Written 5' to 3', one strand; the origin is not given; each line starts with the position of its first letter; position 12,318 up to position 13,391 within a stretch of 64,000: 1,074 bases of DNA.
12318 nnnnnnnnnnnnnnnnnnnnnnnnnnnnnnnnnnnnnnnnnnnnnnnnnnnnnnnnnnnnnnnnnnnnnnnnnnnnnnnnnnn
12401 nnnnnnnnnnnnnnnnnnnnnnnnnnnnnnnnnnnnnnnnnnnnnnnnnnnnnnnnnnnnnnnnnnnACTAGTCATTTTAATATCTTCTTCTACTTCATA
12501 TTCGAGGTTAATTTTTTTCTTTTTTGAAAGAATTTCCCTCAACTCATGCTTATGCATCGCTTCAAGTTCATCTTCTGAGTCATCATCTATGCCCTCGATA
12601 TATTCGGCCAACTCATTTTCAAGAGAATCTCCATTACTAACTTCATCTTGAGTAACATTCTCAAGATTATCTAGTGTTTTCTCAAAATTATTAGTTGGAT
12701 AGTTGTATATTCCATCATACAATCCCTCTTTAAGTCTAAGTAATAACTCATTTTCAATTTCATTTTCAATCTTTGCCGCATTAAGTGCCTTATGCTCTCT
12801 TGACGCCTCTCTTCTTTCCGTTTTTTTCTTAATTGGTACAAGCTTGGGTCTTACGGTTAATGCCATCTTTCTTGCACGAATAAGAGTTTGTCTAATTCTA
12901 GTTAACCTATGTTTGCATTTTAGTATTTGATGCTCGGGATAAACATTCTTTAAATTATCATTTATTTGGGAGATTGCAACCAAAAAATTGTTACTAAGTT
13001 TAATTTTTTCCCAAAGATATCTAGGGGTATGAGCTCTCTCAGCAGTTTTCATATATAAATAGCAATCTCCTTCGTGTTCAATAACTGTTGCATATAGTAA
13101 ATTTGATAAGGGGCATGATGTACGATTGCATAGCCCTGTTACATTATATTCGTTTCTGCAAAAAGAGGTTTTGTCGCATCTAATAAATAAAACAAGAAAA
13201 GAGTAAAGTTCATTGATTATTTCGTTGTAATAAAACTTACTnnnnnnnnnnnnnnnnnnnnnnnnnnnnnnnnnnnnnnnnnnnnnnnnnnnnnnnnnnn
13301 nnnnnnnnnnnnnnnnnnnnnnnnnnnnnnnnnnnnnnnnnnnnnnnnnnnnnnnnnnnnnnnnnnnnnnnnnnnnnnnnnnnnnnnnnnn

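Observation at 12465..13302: MAK16 is a two-exon gene; the ORF track captures only the 3' two-thirds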

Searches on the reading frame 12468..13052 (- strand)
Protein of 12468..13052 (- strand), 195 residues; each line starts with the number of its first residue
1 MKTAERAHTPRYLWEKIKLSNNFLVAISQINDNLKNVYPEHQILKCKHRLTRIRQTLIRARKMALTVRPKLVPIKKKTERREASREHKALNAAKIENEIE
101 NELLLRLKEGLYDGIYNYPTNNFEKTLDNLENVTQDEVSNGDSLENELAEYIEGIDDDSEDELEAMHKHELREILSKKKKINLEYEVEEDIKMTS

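Call 5: search_protein_families(library=pfam, proteins=[window:12468-13052:-], max_evalue=0.01)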
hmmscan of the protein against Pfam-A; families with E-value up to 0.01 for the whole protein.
seq(195 aa): 2 families
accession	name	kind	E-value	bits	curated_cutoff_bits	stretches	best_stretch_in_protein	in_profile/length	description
PF04874.19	Mak16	-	4e-21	76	23.5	1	75-164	1-95/100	Mak16 protein C-terminal region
PF01778.22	Ribosomal_L28e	-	1.2e-09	39.2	33.2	1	1-55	61-114/115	Ribosomal L28e protein family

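Call 7: list_cluster_members(proteins=[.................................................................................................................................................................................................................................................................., window:12468-13052:-])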
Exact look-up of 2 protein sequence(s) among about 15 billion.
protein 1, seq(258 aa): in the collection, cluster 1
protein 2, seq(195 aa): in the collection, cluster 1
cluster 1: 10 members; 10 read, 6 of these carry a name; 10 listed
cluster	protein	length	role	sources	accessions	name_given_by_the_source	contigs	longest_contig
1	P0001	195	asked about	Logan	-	-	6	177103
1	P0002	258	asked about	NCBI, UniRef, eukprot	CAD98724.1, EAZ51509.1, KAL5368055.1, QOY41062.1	hypothetical protein, partial [Cryptosporidium parvum Iowa II] | Protein MAK16 homolog n=3 Tax=Cryptosporidium TaxID=5806 RepID=A0A7G2HL02_CRYPV | QOY41062.1 hypothetical protein CPATCC_002704 [Cryptosporidium parvum]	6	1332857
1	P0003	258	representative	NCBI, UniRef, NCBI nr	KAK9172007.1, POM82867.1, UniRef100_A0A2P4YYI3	Ribosomal L28e protein family protein [Cryptosporidium meleagridis] | Protein MAK16 homolog n=1 Tax=Cryptosporidium meleagridis TaxID=93969 ...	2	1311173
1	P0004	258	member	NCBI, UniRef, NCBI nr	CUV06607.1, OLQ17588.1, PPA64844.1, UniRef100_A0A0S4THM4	unnamed protein product [Cryptosporidium hominis] | Protein MAK16 homolog n=2 Tax=Cryptosporidium hominis TaxID=237895 RepID=A0A0S4THM4_CRYHO | protein MAK16 [Cryptosporidium hominis]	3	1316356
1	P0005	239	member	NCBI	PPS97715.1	Ribosomal L28/Mak16, partial [Cryptosporidium hominis]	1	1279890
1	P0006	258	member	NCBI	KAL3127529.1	hypothetical protein CHM_6g1820 [Cryptosporidium hominis]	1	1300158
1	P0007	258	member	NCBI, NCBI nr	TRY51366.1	Ribosomal L28/Mak16 [Cryptosporidium tyzzeri]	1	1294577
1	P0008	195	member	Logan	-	-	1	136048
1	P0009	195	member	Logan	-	-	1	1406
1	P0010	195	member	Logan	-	-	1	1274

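Call 10: find_encoding_contigs(protein=P0002, flank=3000, max_places=8)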
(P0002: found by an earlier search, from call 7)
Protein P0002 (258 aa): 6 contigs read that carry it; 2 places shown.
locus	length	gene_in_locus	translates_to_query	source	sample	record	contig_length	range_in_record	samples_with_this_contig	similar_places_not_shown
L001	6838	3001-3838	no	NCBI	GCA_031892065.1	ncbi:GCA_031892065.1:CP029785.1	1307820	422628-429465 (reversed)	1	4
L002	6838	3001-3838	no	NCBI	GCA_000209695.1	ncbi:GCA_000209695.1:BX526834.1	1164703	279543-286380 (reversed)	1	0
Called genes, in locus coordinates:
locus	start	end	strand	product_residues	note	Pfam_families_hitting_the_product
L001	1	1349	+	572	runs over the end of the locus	PF01595:CNNM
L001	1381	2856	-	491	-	PF07065:D123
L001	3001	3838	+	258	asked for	PF01778:Ribosomal_L28e, PF04874:Mak16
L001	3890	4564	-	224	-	-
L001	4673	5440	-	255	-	PF00583:Acetyltransf_1 (weak)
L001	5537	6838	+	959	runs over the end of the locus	-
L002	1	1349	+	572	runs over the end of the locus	PF01595:CNNM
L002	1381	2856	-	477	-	PF07065:D123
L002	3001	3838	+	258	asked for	PF01778:Ribosomal_L28e, PF04874:Mak16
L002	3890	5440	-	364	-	-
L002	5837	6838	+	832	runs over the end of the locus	-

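Call 17: find_encoding_contigs(protein=P0003, flank=1000, max_places=1)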
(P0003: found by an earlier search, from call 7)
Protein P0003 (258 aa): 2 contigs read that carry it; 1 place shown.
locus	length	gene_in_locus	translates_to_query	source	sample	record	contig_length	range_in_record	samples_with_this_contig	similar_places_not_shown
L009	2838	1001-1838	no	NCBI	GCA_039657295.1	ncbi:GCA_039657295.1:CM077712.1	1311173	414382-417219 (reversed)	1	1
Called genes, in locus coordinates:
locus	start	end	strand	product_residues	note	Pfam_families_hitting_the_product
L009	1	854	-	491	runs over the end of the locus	PF07065:D123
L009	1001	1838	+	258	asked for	PF01778:Ribosomal_L28e, PF04874:Mak16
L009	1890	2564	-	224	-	-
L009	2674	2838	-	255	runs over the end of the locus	PF00583:Acetyltransf_1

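Call 18: find_encoding_contigs(protein=P0009, flank=1500, max_places=3)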
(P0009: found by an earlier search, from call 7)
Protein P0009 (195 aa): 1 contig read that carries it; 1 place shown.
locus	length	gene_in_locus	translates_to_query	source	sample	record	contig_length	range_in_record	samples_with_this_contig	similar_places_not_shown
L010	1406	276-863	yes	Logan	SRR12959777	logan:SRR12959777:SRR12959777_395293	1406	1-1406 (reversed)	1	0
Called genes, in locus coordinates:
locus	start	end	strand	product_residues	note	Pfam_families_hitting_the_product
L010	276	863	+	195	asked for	PF01778:Ribosomal_L28e, PF04874:Mak16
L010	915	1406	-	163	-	?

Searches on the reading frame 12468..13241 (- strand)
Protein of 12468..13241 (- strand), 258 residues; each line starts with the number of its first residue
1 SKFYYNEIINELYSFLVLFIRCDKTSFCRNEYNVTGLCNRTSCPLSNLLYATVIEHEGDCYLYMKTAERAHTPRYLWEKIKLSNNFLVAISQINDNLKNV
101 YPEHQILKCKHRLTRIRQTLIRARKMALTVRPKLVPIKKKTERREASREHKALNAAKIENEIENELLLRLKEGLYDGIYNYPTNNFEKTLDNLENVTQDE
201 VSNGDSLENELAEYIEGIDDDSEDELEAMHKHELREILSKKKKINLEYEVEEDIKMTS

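Call 5: search_protein_families(library=pfam, proteins=[window:12468-13241:-], max_evalue=0.01)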
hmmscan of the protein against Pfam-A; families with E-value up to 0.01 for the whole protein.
seq(258 aa): 2 families
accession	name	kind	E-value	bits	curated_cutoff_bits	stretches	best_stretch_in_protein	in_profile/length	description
PF01778.22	Ribosomal_L28e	-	1.7e-29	103.2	33.2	1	8-118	5-114/115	Ribosomal L28e protein family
PF04874.19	Mak16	-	6.5e-21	75.3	23.5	1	138-227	1-95/100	Mak16 protein C-terminal region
